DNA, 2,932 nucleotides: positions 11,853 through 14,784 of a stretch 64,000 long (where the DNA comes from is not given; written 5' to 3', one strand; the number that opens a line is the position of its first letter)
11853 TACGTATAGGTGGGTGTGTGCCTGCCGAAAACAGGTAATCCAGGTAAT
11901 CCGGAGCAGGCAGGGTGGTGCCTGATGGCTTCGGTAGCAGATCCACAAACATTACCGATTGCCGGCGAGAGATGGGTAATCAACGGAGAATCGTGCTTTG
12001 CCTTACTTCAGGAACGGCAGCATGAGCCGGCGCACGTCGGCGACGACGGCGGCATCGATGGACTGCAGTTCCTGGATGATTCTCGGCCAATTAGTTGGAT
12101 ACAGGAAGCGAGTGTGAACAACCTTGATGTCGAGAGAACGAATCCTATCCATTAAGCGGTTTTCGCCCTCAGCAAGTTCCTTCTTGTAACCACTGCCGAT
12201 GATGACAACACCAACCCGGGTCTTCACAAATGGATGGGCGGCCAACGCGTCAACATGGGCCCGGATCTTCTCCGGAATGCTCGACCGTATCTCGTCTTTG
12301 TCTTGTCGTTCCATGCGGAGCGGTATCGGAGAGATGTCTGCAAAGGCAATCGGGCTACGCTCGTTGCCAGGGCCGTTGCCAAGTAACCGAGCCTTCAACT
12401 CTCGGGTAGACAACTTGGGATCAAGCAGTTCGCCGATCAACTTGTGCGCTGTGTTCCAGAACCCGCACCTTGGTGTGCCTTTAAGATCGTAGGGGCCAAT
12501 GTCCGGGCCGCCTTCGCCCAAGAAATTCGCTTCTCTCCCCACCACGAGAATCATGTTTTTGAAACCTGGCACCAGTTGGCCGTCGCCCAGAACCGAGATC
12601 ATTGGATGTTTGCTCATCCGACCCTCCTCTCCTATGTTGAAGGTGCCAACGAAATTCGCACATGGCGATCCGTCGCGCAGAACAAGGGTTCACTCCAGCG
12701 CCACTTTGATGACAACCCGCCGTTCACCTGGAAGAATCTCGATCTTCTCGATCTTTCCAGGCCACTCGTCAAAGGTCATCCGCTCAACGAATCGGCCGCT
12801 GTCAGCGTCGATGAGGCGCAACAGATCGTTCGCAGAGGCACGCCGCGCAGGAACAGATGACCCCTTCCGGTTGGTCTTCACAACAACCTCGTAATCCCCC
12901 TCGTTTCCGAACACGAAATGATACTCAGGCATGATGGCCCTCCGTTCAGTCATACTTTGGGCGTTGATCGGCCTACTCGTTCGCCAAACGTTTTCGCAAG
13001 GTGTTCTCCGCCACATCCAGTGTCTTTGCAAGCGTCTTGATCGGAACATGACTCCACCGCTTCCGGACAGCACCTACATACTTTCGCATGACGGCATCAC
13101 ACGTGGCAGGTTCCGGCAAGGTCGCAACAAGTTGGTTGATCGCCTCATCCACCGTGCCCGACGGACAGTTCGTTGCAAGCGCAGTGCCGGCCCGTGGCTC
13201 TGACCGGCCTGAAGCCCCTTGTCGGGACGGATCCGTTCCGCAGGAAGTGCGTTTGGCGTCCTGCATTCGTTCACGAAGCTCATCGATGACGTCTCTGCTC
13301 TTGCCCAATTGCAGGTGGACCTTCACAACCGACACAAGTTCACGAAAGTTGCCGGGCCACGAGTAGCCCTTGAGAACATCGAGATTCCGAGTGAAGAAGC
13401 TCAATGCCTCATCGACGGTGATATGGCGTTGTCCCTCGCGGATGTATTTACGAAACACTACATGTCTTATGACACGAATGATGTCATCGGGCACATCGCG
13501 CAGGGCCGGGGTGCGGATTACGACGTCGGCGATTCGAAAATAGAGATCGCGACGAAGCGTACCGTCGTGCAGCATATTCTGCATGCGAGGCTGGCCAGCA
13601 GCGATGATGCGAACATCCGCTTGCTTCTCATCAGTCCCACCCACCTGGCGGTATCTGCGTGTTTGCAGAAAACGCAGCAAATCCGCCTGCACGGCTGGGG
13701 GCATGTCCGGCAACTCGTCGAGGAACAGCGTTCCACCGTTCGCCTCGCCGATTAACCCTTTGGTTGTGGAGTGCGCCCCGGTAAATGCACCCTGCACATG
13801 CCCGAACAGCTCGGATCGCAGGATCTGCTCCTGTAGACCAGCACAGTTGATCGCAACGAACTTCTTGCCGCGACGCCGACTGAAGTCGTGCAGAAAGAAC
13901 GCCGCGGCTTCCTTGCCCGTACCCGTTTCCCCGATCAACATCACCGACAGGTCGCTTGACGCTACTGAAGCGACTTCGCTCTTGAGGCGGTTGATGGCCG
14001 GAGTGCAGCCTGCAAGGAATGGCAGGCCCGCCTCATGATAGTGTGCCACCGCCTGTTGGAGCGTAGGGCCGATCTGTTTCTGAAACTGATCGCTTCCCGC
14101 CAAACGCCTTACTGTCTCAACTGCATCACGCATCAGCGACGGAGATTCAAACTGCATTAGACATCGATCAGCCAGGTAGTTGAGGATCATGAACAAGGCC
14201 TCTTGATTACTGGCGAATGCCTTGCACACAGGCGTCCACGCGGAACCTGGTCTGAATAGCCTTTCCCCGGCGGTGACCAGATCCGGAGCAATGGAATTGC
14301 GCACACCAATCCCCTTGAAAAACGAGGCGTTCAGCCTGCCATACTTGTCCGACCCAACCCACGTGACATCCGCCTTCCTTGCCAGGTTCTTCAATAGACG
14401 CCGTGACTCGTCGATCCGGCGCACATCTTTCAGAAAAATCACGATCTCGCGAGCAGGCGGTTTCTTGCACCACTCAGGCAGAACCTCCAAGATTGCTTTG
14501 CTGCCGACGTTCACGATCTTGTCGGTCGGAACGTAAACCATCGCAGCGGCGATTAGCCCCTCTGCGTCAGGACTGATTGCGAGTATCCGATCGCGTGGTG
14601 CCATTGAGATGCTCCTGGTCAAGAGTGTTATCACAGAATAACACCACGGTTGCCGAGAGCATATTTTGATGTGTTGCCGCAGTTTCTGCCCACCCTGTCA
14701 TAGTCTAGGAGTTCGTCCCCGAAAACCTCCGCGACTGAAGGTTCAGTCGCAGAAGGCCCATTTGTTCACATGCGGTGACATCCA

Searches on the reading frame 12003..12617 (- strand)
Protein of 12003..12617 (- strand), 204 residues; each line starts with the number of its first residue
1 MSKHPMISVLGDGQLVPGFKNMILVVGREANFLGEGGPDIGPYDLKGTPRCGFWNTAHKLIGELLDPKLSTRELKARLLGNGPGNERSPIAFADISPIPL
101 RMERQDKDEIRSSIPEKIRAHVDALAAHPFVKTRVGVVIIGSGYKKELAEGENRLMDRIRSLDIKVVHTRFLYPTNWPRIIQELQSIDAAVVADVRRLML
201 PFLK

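Call 13: search_protein_families(library=pfam, proteins=[window:12003-12617:-], max_evalue=0.01)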
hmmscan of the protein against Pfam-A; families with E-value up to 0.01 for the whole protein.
window:12003-12617:- (204 aa): 0 families

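Call 31: search_protein_families(library=phrogs, proteins=[window:12003-12617:-], max_evalue=0.01)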
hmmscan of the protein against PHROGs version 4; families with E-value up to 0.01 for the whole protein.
window:12003-12617:- (204 aa): 0 families

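Call 41: find_related_loci(query=window:12003-12617:-, collection=viral_contigs, flank=6000)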
Query window:12003-12617:- (204 aa) in viral_contigs; peptide patterns used: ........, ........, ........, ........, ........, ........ (x = any residue, [..] = any of these).
8 stretches matched a pattern, but none encodes a relative of the query by tblastn (E <= 1e-3).

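Call 55: find_homologous_proteins(query=window:12003-12617:-)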
Query window:12003-12617:- (204 aa): 1 proteins with E <= 0.001 among 302 candidates.
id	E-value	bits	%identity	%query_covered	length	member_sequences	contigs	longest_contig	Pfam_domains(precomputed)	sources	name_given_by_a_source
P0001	1.1e-131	455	100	100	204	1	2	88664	-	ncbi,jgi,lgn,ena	-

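Call 57: find_encoding_contigs(protein=P0001, flank=1000, max_places=3)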
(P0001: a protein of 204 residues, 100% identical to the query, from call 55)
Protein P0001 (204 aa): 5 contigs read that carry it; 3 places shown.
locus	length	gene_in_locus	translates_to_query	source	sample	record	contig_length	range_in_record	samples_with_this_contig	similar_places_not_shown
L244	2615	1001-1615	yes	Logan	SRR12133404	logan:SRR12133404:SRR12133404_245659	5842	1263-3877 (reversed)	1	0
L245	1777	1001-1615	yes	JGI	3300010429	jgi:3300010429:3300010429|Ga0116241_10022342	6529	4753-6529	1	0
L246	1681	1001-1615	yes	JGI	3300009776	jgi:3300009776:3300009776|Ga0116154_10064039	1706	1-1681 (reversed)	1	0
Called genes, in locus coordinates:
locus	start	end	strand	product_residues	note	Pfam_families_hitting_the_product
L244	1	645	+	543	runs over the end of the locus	PF00158:Sigma54_activat, PF14532:Sigma54_activ_2, PF07728:AAA_5, PF25601:AAA_lid_14 (faint)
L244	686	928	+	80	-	-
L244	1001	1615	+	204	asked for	-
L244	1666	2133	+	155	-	-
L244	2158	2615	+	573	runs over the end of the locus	?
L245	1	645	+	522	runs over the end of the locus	PF00158:Sigma54_activat, PF14532:Sigma54_activ_2, PF07728:AAA_5 (weak), PF25601:AAA_lid_14 (faint)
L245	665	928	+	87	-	-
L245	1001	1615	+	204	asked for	-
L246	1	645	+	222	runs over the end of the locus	?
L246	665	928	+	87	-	-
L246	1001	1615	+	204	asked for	-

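Call 74: search_solved_structures(query=window:12003-12617:-, max_evalue=10)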
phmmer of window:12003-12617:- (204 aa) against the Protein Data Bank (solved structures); distinct sequences matched with E-value up to 10: 1.
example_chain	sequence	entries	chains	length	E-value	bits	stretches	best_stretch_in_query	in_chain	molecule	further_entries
6zgq_A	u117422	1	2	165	1.4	11.8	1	148-178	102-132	AceL NrdHF-1-1 Intein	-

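Call 75: search_protein_families(library=ncbifam, proteins=[window:12003-12617:-], max_evalue=0.1)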
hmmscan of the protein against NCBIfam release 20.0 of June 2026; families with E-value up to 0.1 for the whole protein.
window:12003-12617:- (204 aa): 0 families

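Call 93: predict_structure(protein=window:12003-12617:-)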
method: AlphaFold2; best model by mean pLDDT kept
length: 204 residues; sequences in the alignment: 1
mean_pLDDT: 35.7   pTM: 0.31
mean pLDDT of the five models: 35.7, 35.4, 34.8, 34.7, 31.7
residues with pLDDT >= 90: 0; 70-90: 0; 50-70: 20; < 50: 184
segments of 3 or more residues with pLDDT < 50: 1-62, 79-152, 161-204
pLDDT, mean of each block of 10 residues (from residue 1): 23 29 30 28 33 37 53 52 35 26 30 35 39 33 38 50 39 36 37 31 29
secondary structure, 60 per line:
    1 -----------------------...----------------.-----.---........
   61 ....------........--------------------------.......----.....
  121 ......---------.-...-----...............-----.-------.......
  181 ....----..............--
elements in order: E24-26 H53-64 H71-78 H105-111 H116-126 E138-140 H146-160 H174-184 H189-202

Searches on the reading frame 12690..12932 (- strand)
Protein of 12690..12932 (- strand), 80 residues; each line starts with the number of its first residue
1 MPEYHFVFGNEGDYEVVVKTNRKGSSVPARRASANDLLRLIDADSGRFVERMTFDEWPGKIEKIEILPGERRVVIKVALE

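Call 75: search_protein_families(library=ncbifam, proteins=[window:12690-12932:-], max_evalue=0.1)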
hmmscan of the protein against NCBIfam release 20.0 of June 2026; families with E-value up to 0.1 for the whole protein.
window:12690-12932:- (80 aa): 1 family
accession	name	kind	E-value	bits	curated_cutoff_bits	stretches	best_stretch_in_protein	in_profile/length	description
NF011470.1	PRK14887.1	equivalog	0.042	14.4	27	1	13-42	43-69/76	KEOPS complex subunit Pcc1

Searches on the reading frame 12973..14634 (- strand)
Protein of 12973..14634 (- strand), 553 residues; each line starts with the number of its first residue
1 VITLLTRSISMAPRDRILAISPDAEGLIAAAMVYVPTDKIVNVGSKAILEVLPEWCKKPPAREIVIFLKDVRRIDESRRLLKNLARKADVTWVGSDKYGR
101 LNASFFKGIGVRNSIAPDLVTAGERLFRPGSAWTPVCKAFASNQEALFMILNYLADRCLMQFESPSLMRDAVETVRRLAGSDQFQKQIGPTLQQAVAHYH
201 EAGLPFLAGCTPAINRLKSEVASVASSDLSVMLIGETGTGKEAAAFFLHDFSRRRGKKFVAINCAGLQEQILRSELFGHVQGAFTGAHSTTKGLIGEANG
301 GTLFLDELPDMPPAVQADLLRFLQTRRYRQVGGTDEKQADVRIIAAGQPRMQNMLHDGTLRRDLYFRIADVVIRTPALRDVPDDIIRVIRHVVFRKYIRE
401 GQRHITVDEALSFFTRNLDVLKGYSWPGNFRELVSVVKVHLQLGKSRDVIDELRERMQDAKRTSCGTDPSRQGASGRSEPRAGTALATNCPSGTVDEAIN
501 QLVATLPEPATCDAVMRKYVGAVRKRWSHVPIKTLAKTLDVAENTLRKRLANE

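Call 13: search_protein_families(library=pfam, proteins=[window:12973-14634:-], max_evalue=0.01)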
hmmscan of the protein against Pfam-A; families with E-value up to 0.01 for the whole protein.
window:12973-14634:- (553 aa): 8 families
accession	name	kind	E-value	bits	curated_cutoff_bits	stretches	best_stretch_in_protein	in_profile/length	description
PF00158.32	Sigma54_activat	-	6.8e-58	195.5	20.2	1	209-373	3-167/168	Sigma-54 interaction domain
PF14532.12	Sigma54_activ_2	-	6.4e-19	69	25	1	209-378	2-138/138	Sigma-54 interaction domain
PF07728.20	AAA_5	-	4.5e-08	33.6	22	1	231-353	2-129/139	AAA domain (dynein-related subfamily)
PF25601.1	AAA_lid_14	-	1.1e-05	25.6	27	1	382-458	4-75/87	AAA+ ATPase lid domain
PF07724.20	AAA_2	-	0.0024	18.3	27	1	230-348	5-124/166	AAA domain (Cdc48 subfamily)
PF01078.27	Mg_chelatase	-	0.0044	16.9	20.3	0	285-319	92-126/207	Magnesium chelatase, subunit ChlI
PF00004.35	AAA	-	0.0072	17.2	21.2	0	231-348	1-109/131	ATPase family associated with various cellular activities (AAA)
PF20030.5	bpMoxR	-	0.0087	15.6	27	0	231-346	34-142/205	MoxR domain in the MoxR-vWA-beta-propeller ternary systems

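Call 31: search_protein_families(library=phrogs, proteins=[window:12973-14634:-], max_evalue=0.01)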
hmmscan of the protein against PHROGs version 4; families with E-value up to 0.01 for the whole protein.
window:12973-14634:- (553 aa): 4 families
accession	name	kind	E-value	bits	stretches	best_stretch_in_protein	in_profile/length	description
phrog_7998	-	unknown function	1.6e-38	133.7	1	207-462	19-253/339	-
phrog_1297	-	other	2.2e-05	24.7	1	215-347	12-143/356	ATPase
phrog_10371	-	DNA, RNA and nucleotide metabolism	0.0048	16.2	1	227-321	325-412/683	DNA helicase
phrog_16448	-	other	0.0051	16.1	1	222-350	443-571/680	ATPase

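Call 42: find_related_loci(query=window:12973-14634:-, collection=viral_contigs, flank=6000)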
Query window:12973-14634:- (553 aa) in viral_contigs; peptide patterns used: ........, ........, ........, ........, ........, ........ (x = any residue, [..] = any of these).
2 stretches matched a pattern, but none encodes a relative of the query by tblastn (E <= 1e-3).

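Call 56: find_homologous_proteins(query=window:12973-14634:-)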
Query window:12973-14634:- (553 aa): 7894 proteins with E <= 0.001 among 8000 candidates; the best 120 are listed.
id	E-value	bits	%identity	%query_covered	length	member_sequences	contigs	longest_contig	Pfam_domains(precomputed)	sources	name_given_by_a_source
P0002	0.0e+0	1175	100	94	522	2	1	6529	PF00158.33,PF25601.2,PF14532.13,PF07728.21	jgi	-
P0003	3.3e-154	533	48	97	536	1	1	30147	PF00158.33,PF14532.13,PF07728.21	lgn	-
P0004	1.7e-151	524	49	97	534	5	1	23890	PF00158.33,PF14532.13,PF07728.21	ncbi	ncbi:MAG TPA: sigma-54 factor interaction domain-containing protein [Candidatus Ozemobacteraceae bac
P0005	1.1e-149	518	47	98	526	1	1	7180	PF00158.33,PF14532.13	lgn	-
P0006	2.0e-149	517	46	98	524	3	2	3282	PF00158.33,PF14532.13,PF07728.21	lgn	-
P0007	7.7e-145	502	47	98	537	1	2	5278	PF00158.33,PF25601.2,PF14532.13,PF07728.21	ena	-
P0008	9.0e-145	501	47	98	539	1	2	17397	PF00158.33,PF14532.13,PF07728.21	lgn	-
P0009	4.6e-108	380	39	97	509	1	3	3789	PF00158.33,PF25601.2,PF14532.13,PF07728.21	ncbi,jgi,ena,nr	ncbi:MAG TPA: sigma 54-interacting transcriptional regulator [Candidatus Ozemobacteraceae bacterium]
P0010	6.7e-107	376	40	96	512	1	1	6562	PF00158.33,PF25601.2,PF14532.13,PF07728.21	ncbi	-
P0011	1.5e-98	349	37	97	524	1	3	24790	PF00158.33,PF25601.2,PF14532.13,PF07728.21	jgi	jgi:transcriptional regulator with PAS, ATPase and Fis domain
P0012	3.9e-95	338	43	80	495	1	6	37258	PF00158.33,PF25601.2,PF14532.13,PF07728.21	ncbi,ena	-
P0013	7.7e-94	333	35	97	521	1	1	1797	PF00158.33,PF25601.2,PF14532.13,PF07728.21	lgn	-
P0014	1.5e-91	326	36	97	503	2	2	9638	PF00158.33,PF14532.13,PF07728.21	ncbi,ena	-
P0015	2.1e-91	325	42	80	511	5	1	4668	PF00158.33,PF07724.21,PF25601.2,PF14532.13,PF07728.21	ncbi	-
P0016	1.0e-89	320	36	97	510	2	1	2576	PF00158.33,PF25601.2,PF14532.13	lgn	-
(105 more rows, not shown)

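Call 58: find_encoding_contigs(protein=P0003, flank=8000, max_places=2)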
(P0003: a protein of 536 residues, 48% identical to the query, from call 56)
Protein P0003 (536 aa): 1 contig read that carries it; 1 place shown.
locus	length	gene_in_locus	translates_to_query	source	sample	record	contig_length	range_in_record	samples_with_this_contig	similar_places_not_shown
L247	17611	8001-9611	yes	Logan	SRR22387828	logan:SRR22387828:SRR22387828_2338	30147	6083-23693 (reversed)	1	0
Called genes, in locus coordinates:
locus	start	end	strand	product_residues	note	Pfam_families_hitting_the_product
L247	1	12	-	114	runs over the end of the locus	PF00037:Fer4, PF13237:Fer4_10, PF14697:Fer4_21 (weak), PF12838:Fer4_7, PF13187:Fer4_9, PF13484:Fer4_16 (faint)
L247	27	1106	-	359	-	PF00374:NiFeSe_Hases, PF00346:Complex1_49kDa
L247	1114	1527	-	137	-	PF00329:Complex1_30kDa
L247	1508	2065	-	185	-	PF01058:Oxidored_q6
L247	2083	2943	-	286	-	PF00146:NADHdh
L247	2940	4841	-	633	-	PF00662:Proton_antipo_N, PF00361:Proton_antipo_M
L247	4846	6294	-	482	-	PF01455:HupF_HypC, PF04055:Radical_SAM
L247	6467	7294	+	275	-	PF00037:Fer4 (faint), PF12797:Fer4_2 (faint), PF12837:Fer4_6 (faint), PF13183:Fer4_8 (faint), PF13237:Fer4_10 (weak), PF12838:Fer4_7, PF13187:Fer4_9, PF00881:Nitroreductase, +3 more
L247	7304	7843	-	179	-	-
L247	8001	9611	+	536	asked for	PF00158:Sigma54_activat, PF14532:Sigma54_activ_2, PF07728:AAA_5 (weak)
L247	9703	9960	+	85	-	-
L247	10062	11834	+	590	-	PF03235:GmrSD_N, PF07510:GmrSD_C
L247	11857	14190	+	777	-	PF04851:ResIII, PF00176:SNF2-rel_dom, PF00270:DEAD, PF00271:Helicase_C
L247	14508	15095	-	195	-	-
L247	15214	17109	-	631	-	PF13589:HATPase_c_3 (weak)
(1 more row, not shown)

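Call 59: find_encoding_contigs(protein=P0004, flank=8000, max_places=2)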
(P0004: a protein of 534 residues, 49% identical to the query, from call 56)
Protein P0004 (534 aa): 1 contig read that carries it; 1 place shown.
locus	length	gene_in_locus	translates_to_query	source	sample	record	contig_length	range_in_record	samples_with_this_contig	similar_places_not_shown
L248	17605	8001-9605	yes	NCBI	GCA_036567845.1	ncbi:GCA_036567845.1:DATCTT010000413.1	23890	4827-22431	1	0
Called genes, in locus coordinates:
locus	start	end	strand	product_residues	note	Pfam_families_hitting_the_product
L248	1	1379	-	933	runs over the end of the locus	PF00012:HSP70, PF12531:DUF3731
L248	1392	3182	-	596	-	PF00012:HSP70, PF06723:MreB_Mbl (weak)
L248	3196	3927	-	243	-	-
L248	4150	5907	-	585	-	PF02730:AFOR_N, PF01314:AFOR_C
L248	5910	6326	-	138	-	PF12797:Fer4_2 (faint), PF13484:Fer4_16 (faint), PF25160:LdpA_Fe-S-bd (faint), PF14697:Fer4_21 (weak), PF12838:Fer4_7 (weak), PF13237:Fer4_10 (weak), PF12838:Fer4_7, PF13187:Fer4_9 (weak), +5 more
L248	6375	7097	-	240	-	PF03692:CxxCxxCC (weak)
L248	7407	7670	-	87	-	PF16367:RRM_7 (weak), PF00076:RRM_1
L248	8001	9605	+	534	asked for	PF00158:Sigma54_activat, PF14532:Sigma54_activ_2, PF07728:AAA_5 (weak)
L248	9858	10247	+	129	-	-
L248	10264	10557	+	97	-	-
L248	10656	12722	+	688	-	PF10431:ClpB_D2-small (faint), PF01434:Peptidase_M41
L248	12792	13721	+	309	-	PF00091:Tubulin, PF12327:FtsZ_C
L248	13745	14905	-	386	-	-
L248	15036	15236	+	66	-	-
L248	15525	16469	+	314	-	PF00158:Sigma54_activat, PF14532:Sigma54_activ_2, PF00004:AAA (weak), PF07728:AAA_5, PF25601:AAA_lid_14, PF02954:HTH_8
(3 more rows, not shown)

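Call 60: find_encoding_contigs(protein=P0008, flank=8000, max_places=2)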
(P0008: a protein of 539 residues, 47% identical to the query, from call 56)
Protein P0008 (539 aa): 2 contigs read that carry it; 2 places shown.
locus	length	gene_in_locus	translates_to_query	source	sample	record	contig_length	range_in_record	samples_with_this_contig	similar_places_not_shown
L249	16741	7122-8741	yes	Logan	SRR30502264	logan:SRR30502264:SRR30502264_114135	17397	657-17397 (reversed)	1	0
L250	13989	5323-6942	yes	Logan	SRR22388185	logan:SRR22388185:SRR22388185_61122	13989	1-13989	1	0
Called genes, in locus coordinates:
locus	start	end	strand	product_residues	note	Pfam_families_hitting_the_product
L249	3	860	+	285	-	?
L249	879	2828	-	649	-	PF04879:Molybdop_Fe4S4, PF00384:Molybdopterin, PF01568:Molydop_binding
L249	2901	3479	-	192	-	PF00578:AhpC-TSA (weak), PF00085:Thioredoxin (faint), PF13098:Thioredoxin_2 (weak), PF13905:Thioredoxin_8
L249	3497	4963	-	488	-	PF03068:PAD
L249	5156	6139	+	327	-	PF00224:PK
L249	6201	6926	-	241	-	PF00535:Glycos_transf_2, PF10111:Glyco_tranf_2_2, PF13641:Glyco_tranf_2_3 (weak)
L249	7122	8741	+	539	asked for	PF07728:AAA_5 (faint), PF00158:Sigma54_activat, PF14532:Sigma54_activ_2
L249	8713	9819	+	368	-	PF04055:Radical_SAM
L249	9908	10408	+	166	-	-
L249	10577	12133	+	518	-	-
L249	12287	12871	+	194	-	PF01510:Amidase_2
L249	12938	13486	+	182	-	-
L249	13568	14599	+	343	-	PF00072:Response_reg, PF01627:Hpt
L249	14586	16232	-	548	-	PF00263:Secretin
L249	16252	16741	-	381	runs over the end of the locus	?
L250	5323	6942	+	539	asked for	PF07728:AAA_5 (faint), PF00158:Sigma54_activat, PF14532:Sigma54_activ_2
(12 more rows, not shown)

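Call 75: search_protein_families(library=ncbifam, proteins=[window:12973-14634:-], max_evalue=0.1)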
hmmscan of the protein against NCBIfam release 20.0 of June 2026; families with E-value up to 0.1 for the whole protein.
window:12973-14634:- (553 aa): 27 families (the best 25 are shown)
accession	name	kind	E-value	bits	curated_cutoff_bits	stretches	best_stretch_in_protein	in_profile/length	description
NF038308.1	RNA_repair_RtcR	equivalog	1.4e-69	235.3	650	1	206-464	181-443/530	RNA repair transcriptional activator RtcR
TIGR02915.1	PEP_resp_reg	equivalog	4.4e-68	230.2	502.6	1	204-449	138-377/445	PEP-CTERM-box response regulator transcription factor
TIGR01818.1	ntrC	equivalog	2.9e-65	220.9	558.6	1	168-457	103-381/463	nitrogen regulation protein NR(I)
TIGR01817.1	nifA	equivalog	1e-64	219.3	528.85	1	178-447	170-431/534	nif-specific transcriptional activator NifA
NF003451.0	PRK05022.1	equivalog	1.2e-64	218.9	476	1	172-439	159-418/512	nitric oxide reductase transcriptional regulator NorR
NF008469.0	PRK11361.1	equivalog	1.8e-62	211.6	714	1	191-444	131-376/461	acetoacetate metabolism transcriptional regulator AtoC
NF041552.1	TF_PrdR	equivalog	1.3e-60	205.3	795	1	190-449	252-505/577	sigma-54 dependent transcriptional regulator PrdR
NF011695.0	PRK15115.1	equivalog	6e-60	203.2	763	1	182-463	112-387/445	two-component system response regulator GlrR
NF050807.1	TransRegFlbDCaul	equivalog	1.4e-57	195.5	750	1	212-465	125-371/454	sigma-54-dependent transcriptional regulator FlbD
TIGR02329.1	propionate_PrpR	equivalog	3.5e-57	194.2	499.2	1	206-438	213-444/526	propionate catabolism operon regulatory protein PrpR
TIGR02974.1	phageshock_pspF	equivalog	3.7e-57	194.1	443.55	1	209-451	3-241/336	phage shock protein operon transcriptional activator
NF041946.1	LuxO_transreg_Vib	equivalog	1.1e-53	182.7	800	1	209-453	137-376/463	quorum-sensing sigma-54 dependent transcriptional regulator LuxO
NF007689.0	PRK10365.1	equivalog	1.5e-53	182.2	760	1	207-439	141-367/441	sigma-54-dependent response regulator transcription factor ZraR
NF049963.1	RespRegFlgRCampy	domain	2e-52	178.5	750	1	211-446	140-369/429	fla regulon two-component system response regulator FlgR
NF011953.0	PRK15424.1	equivalog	2.1e-51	175.1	703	1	202-443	216-467/538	propionate catabolism operon regulatory protein PrpR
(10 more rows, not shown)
